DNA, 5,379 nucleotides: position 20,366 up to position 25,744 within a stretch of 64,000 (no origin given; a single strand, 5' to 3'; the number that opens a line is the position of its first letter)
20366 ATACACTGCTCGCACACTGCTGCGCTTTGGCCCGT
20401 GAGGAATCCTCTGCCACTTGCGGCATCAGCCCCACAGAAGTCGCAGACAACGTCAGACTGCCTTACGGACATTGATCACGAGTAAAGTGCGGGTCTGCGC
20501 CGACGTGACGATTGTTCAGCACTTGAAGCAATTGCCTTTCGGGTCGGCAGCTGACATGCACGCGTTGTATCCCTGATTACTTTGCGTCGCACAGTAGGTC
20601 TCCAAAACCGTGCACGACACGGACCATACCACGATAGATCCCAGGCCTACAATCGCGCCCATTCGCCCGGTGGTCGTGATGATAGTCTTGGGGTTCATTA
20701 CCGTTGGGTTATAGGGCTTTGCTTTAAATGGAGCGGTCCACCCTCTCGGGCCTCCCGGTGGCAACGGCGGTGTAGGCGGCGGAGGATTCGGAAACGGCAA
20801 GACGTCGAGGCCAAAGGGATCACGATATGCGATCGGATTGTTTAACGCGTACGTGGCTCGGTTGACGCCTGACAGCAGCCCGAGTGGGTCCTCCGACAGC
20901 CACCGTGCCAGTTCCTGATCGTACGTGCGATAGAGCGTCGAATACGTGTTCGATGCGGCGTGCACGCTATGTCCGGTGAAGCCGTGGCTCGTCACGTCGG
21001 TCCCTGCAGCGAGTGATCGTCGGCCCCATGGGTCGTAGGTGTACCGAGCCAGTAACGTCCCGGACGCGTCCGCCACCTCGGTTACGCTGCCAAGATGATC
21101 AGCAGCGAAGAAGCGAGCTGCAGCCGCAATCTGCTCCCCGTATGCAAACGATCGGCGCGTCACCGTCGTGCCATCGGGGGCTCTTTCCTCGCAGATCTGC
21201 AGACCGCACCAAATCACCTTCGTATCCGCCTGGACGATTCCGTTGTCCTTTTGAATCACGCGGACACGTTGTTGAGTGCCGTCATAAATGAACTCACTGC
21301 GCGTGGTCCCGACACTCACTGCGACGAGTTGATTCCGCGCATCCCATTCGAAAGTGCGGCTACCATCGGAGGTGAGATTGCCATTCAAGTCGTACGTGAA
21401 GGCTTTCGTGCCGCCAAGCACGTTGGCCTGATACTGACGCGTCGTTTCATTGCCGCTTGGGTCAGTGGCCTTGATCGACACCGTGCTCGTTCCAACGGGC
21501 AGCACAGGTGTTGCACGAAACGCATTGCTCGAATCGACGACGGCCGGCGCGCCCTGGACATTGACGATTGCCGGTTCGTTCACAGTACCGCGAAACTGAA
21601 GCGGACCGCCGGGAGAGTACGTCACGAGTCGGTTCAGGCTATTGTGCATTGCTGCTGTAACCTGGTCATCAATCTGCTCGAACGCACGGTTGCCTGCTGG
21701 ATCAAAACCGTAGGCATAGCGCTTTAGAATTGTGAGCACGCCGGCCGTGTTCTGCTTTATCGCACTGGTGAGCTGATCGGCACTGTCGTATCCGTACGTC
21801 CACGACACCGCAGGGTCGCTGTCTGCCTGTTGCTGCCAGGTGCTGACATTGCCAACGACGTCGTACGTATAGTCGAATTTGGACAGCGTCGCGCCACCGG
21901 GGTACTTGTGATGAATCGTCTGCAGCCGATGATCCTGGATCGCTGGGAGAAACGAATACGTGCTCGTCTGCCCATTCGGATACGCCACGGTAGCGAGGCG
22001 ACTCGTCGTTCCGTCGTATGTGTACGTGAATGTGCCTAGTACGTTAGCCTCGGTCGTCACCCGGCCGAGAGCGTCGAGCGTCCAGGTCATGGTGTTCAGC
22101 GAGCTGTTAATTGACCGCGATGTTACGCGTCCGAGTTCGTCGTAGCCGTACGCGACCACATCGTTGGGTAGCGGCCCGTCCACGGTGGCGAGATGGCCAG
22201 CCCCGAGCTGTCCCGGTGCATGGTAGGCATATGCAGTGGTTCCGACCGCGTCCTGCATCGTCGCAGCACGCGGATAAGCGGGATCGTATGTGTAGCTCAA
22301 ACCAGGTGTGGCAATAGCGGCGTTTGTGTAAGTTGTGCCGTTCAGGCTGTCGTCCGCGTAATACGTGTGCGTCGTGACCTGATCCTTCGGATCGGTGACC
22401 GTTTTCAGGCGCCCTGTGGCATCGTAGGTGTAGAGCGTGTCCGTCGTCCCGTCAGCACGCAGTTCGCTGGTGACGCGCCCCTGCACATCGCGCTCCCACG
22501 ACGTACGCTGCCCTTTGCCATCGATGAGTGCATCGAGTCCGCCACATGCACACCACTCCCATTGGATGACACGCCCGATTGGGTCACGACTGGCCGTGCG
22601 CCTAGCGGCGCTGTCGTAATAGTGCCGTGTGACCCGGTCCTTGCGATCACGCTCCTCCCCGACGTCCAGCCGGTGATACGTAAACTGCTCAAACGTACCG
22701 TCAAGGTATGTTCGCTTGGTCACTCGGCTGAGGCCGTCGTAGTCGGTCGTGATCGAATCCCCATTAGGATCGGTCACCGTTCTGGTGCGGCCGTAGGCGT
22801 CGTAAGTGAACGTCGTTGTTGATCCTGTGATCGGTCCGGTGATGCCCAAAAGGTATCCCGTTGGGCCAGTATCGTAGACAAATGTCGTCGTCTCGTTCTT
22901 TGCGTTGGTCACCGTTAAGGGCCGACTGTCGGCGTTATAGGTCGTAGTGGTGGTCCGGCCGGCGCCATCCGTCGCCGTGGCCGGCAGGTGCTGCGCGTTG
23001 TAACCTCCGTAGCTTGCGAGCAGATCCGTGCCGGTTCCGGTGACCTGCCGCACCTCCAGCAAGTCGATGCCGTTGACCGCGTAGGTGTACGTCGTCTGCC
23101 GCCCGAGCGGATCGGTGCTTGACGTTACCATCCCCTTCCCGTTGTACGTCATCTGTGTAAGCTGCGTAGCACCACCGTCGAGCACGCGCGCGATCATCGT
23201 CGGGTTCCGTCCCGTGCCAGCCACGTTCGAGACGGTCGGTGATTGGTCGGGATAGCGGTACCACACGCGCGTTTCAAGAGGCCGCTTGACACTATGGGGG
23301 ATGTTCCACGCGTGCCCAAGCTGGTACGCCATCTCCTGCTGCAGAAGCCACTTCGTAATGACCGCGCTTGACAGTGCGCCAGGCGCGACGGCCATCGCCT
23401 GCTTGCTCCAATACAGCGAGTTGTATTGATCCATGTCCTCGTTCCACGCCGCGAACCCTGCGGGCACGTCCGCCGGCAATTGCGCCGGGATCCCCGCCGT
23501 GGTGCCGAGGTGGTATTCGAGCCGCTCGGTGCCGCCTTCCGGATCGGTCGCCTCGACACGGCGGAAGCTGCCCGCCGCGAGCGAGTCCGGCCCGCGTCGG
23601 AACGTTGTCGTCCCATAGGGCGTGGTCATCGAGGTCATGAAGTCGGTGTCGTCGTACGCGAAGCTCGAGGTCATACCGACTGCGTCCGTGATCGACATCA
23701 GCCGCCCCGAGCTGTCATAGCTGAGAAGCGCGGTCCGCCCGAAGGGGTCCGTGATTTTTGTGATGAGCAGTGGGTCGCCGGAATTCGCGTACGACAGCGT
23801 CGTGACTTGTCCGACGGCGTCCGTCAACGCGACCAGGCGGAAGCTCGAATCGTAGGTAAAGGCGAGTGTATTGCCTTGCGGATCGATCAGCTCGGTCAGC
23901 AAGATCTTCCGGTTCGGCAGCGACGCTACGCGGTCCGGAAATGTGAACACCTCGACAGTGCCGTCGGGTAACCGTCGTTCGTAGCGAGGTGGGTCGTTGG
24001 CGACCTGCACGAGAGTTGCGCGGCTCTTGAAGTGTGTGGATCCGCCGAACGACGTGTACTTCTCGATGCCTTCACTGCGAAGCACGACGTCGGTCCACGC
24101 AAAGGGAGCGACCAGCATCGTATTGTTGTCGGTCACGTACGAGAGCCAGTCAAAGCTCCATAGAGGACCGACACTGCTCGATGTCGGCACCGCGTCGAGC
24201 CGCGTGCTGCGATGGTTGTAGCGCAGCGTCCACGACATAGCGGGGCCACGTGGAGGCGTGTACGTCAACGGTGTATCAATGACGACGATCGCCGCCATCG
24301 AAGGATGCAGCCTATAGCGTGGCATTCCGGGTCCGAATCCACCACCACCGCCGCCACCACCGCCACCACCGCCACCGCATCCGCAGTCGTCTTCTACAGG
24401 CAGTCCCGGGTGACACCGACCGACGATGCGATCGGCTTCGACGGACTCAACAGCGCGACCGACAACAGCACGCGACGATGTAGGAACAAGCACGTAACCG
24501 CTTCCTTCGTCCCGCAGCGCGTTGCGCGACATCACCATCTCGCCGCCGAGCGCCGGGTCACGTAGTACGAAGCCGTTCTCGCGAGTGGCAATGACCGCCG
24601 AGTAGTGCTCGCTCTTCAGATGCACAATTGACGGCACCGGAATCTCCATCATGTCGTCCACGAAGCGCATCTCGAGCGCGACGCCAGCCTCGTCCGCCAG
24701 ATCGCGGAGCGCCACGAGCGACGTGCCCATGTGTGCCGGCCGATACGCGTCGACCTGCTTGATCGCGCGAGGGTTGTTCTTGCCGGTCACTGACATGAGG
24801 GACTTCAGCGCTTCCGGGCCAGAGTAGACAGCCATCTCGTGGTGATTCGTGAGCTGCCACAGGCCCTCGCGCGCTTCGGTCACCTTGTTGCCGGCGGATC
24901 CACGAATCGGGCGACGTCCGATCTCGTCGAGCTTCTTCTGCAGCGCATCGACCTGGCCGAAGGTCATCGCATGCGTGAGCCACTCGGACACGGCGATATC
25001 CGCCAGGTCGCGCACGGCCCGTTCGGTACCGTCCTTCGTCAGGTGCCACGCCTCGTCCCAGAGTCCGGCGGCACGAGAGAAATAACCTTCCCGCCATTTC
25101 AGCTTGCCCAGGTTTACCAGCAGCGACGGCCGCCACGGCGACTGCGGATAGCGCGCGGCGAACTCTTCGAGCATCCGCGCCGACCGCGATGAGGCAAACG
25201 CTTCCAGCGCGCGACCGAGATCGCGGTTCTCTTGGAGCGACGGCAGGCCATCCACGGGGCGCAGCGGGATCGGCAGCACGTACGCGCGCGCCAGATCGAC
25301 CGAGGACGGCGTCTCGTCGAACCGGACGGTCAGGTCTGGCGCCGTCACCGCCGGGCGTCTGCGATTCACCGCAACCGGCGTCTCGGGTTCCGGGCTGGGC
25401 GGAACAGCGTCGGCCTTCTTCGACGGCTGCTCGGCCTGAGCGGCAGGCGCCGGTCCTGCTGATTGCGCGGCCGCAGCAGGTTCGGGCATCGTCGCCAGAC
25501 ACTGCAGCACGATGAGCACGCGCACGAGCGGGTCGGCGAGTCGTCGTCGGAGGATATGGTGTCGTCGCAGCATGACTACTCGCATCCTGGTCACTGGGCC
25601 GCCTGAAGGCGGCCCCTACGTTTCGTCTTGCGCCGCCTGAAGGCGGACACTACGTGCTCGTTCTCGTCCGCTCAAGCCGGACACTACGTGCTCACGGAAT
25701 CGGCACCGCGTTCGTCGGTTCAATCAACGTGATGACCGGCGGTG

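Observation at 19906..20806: Rhs tip is a 96-aa proline-linker / glycine-zipper TM / Cys-rich peptide, followed by a ClpX-zinc-finger 4-TM protein: candidate new membrane-acting toxin-immunity pair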

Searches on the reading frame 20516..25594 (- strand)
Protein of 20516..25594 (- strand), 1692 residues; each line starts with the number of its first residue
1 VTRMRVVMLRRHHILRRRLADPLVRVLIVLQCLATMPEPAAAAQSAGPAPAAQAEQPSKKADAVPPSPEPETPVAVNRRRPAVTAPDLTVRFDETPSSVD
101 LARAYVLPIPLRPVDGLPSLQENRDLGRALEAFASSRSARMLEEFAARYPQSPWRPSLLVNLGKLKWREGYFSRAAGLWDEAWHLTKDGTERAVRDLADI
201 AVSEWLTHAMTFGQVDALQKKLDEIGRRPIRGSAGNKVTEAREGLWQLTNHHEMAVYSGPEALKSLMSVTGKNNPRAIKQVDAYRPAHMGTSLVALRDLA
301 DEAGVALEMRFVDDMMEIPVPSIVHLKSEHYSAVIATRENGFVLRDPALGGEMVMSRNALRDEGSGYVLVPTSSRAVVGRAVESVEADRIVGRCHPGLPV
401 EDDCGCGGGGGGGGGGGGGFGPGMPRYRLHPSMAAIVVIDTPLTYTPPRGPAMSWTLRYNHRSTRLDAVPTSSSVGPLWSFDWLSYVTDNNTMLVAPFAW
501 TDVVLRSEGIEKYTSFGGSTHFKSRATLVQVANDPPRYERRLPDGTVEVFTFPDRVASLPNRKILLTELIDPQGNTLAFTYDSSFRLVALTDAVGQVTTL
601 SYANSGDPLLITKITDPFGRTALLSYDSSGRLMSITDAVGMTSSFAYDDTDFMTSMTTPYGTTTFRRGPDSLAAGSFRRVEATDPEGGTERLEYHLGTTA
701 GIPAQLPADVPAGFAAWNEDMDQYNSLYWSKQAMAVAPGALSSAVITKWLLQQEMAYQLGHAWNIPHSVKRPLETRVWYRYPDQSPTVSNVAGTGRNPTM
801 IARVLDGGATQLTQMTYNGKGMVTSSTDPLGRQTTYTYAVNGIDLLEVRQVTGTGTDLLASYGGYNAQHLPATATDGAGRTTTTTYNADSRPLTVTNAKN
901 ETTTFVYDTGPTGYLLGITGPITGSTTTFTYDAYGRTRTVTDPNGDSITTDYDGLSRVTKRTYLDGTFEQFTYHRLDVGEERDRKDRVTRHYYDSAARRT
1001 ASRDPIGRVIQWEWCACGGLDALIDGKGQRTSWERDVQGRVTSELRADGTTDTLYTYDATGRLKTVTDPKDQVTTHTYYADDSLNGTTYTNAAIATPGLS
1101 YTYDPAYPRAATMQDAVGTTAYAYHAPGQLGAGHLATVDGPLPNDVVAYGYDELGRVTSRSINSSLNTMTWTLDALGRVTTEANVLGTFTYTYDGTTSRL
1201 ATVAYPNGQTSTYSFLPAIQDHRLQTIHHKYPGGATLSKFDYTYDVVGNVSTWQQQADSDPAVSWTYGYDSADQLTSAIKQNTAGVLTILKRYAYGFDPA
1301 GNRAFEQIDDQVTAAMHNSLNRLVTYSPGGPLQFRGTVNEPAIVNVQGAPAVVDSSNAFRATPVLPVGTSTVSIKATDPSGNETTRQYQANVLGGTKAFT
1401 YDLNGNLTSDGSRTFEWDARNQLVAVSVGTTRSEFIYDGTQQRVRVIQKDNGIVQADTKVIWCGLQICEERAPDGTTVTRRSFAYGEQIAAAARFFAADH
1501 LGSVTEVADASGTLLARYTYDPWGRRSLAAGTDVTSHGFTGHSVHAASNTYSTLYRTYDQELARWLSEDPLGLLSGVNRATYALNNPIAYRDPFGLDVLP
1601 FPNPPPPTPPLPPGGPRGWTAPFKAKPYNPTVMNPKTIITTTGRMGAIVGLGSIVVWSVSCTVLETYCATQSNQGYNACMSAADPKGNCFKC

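Call 7: search_protein_families(library=pfam, proteins=[window:20516-25594:-], max_evalue=1)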
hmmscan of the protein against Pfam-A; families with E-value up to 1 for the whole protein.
window:20516-25594:- (1692 aa): 3 families
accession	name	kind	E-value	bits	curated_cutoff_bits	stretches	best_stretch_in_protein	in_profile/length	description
PF05593.20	RHS_repeat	-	2.1e-50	168.6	22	15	626-663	1-38/38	RHS Repeat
PF03412.21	Peptidase_C39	-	0.00026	21.3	22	1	288-373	42-130/133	Peptidase C39 family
PF09136.16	Glucodextran_B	-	0.0095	16.3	27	1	1334-1389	21-78/83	Glucodextranase, domain B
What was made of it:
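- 20516..25594 (-): Rhs/YD-repeat protein, 1692 aa. It has a Sec-like N-terminal signal, a weak C39-like region, a poly-Gly run, the RHS shell, the Rhs-associated core and a 96-aa tip. RHS_repeat E 2e-50 and Peptidase_C39 21.3 bits (call 7).
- On Rhs/YD polymorphic toxin-immunity cassette: PF05593 has 15 stretches at E 2e-50 (call 7).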

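Call 11: search_protein_families(library=ncbifam, proteins=[window:20516-25594:-], max_evalue=0.1)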
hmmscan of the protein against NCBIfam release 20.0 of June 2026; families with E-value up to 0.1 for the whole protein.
window:20516-25594:- (1692 aa): 5 families
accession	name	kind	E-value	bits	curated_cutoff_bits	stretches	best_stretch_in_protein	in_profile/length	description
TIGR01643.1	YD_repeat_2x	repeat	5.6e-36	121.6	15.8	6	865-905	1-41/42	YD repeat-containing protein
NF041261.1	RHS_core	equivalog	1.9e-22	79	2000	3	811-1083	427-671/1261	RHS element core protein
TIGR03696.1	Rhs_assc_core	domain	8.2e-18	64.7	32.5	1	1520-1596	1-76/76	RHS repeat-associated core domain-containing protein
NF047446.1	barrel_OmpL47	domain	0.0097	16.3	40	0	1367-1385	42-60/68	OmpL47-type beta-barrel domain-containing protein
TIGR03796.1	NHLM_micro_ABC1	equivalog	0.032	12.4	853.3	0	312-372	68-127/710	NHLP family bacteriocin export ABC transporter peptidase/permease/ATPase subunit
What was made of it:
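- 20516..25594 (-): YD_repeat_2x and Rhs_assc_core (call 11).
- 20807..21037 (-): Rhs-associated core domain (aa 1520-1596), ending in the DPFGL autocleavage-type motif. It marks the border between the conserved core and the variable tip. TIGR03696 at 1520-1596, 64.7 bits (call 11).
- Checked: It has 15 RHS_repeat stretches (E 2e-50, call 7) and an Rhs_assc_core at aa 1520-1596 (TIGR03696, 64.7 bits, call 11).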

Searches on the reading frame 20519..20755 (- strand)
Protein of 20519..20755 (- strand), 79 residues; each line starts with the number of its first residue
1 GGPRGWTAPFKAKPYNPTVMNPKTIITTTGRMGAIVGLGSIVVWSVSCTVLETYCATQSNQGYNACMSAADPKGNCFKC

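Call 78: predict_structure(alignment_id=A6)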
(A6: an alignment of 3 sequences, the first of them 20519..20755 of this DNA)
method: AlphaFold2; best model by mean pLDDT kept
length: 79 residues; sequences in the alignment: 3
mean_pLDDT: 55.6   pTM: 0.29
mean pLDDT of the five models: 55.6, 54.5, 53.4, 52.7, 47.9
residues with pLDDT >= 90: 0; 70-90: 17; 50-70: 26; < 50: 36
segments of 3 or more residues with pLDDT < 50: 5-8, 11-13, 15-40
pLDDT, mean of each block of 10 residues (from residue 1): 48 46 45 42 62 71 71 59
secondary structure, 60 per line:
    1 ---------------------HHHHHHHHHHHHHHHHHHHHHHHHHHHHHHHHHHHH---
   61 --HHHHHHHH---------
elements in order: H22-57 H63-70
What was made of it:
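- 20603..20665 (-): The tip's single hydrophobic segment (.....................), a candidate membrane helix. It is predicted helical but at low confidence (call 78).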

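Call 86: find_related_loci(query=A3, collection=viral_contigs, flank=5000)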
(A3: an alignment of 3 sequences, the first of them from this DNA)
Query A3 (79 aa) in viral_contigs; peptide patterns used: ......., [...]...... (x = any residue, [..] = any of these).
23 stretches matched a pattern, but none encodes a relative of the query by tblastn (E <= 1e-3).

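Call 88: search_dna_similar(query=window:20519-20755:-, collection=plasmids, mode=protein, max_evalue=0.01, max_rows=10)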
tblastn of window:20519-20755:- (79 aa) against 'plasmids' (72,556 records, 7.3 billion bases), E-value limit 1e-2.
No match.

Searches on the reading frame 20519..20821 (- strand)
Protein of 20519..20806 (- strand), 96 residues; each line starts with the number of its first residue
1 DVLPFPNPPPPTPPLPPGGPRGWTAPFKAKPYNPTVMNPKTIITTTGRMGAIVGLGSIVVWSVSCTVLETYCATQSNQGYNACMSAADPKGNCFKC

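Call 7: search_protein_families(library=pfam, proteins=[window:20519-20806:-], max_evalue=1)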
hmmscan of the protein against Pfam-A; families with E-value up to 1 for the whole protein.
seq(96 aa): 0 families

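Call 11: search_protein_families(library=ncbifam, proteins=[window:20519-20806:-], max_evalue=0.1)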
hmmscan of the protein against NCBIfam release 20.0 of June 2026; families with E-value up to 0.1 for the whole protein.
seq(96 aa): 0 families

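Call 15: find_homologous_proteins(query=window:20519-20806:-, max_evalue=10)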
Query seq(96 aa): no candidate shares three 5-residue words with the query. No homologue found.
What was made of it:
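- Tried and rejected: Word-index search with the 96-aa tip found nothing, not even the tip's own parent protein (call 15).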

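Call 23: find_related_loci(query=A3, collection=genome_contigs, flank=10000)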
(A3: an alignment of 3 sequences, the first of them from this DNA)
Query A3 (79 aa) in genome_contigs; peptide patterns used: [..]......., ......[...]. (x = any residue, [..] = any of these).
18 stretches matched a pattern, but none encodes a relative of the query by tblastn (E <= 1e-3).

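Call 24: find_related_loci(query=A3, collection=metagenome_contigs, flank=10000)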
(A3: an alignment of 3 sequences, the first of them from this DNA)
Query A3 (79 aa) in metagenome_contigs; peptide patterns used: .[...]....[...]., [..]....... (x = any residue, [..] = any of these).
66 stretches matched a pattern, but none encodes a relative of the query by tblastn (E <= 1e-3).
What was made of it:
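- Tried and rejected: Pattern scans for the tip in GTDB species genomes, JGI metagenome contigs and IMG/VR gave no confirmed hit (calls 23, 24, 86).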

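Call 43: search_protein_representatives(protein=window:20519-20755:-)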
Query: 79 residues. Proteins with E-value up to 0.001 (for the whole library): 6; up to 1e-10: 2; up to 1e-30: 0. The best 6 are listed.
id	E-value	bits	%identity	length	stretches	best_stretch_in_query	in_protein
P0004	2.0e-15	72.7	52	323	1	1-77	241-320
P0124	3.0e-14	69.0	57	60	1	20-77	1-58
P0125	5.9e-10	55.3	29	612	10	37-68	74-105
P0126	6.9e-05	39.1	44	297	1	1-76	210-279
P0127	1.4e-04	38.1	32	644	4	11-45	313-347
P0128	2.0e-04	37.7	35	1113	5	14-52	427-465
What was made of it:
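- Tried and rejected: That tool is insensitive to short domains in long proteins, so I used the exhaustive representative search instead (call 43).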

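Call 45: find_encoding_contigs(protein=P0126, flank=10000)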
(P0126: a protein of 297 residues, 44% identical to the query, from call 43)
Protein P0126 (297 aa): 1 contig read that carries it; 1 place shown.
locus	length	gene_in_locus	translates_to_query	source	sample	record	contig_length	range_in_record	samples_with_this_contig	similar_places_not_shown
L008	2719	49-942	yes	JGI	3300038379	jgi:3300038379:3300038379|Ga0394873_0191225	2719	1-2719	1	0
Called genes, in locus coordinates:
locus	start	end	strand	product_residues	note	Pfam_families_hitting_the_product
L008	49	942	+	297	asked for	PF05593:RHS_repeat (faint), PF25023:TEN_YD-shell (faint)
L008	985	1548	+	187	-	PF06689:zf-C4_ClpX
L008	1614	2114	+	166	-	PF25023:TEN_YD-shell (weak)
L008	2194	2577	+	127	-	-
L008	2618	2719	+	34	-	?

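Call 46: find_encoding_contigs(protein=P0124, flank=10000)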
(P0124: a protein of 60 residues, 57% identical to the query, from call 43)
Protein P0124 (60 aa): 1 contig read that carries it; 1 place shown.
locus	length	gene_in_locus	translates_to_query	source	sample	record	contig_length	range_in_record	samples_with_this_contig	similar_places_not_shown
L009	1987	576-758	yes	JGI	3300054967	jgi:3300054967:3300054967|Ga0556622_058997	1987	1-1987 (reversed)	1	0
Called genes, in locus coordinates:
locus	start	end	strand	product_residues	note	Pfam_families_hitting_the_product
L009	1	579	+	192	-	?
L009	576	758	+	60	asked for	-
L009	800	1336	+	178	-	PF06689:zf-C4_ClpX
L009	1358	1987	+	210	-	?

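Call 51: search_solved_structures(query=A5, max_evalue=10)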
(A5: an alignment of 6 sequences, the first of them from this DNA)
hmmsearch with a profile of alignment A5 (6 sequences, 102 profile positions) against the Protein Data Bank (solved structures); distinct sequences matched with E-value up to 10: 0.
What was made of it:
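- On Tse5-CT/Tsi5-type pore-forming Rhs toxin: The tip profile A5 against all PDB chain sequences gives no hit at E up to 10 (call 51).
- Closest known: Tse5. Different: The tip profile finds nothing among PDB chain sequences at E up to 10 (call 51).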

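Call 52: search_protein_families(library=pfam, alignment_id=A5, max_evalue=10)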
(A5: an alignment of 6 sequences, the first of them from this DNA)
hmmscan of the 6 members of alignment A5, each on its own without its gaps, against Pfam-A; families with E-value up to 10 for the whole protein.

A. member 1, seq(101 aa): 0 families

B. families by the number of members that match (of 6 scanned): 1 family
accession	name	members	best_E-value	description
PF10713.14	DUF2509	1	0.015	Protein of unknown function (DUF2509)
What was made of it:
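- On Tse5-CT/Tsi5-type pore-forming Rhs toxin: There is no Pfam or NCBIfam hit (calls 7, 11, 52).
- On Tox-WTIP: There is no Pfam hit (call 52).
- On Class II bacteriocin / microcin peptides: There is no Pfam hit at E up to 10 (call 52).
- Closest known: Hok/Gef-type small single-helix membrane toxins. Different: No Pfam hit to that family was returned (calls 7, 52).
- Checked: The tip has no Pfam or NCBIfam hit (calls 7, 11, 52).
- The tail has no similarity to any known binding peptide or domain (calls 51, 52).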

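Call 93: search_protein_families(library=padloc, proteins=[window:20519-20806:-], max_evalue=0.1)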
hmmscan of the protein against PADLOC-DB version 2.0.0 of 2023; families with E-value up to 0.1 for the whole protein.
window:20519-20806:- (96 aa): 0 families
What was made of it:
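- No enzymatic family: calls 7, 11, 51, 52, 93.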
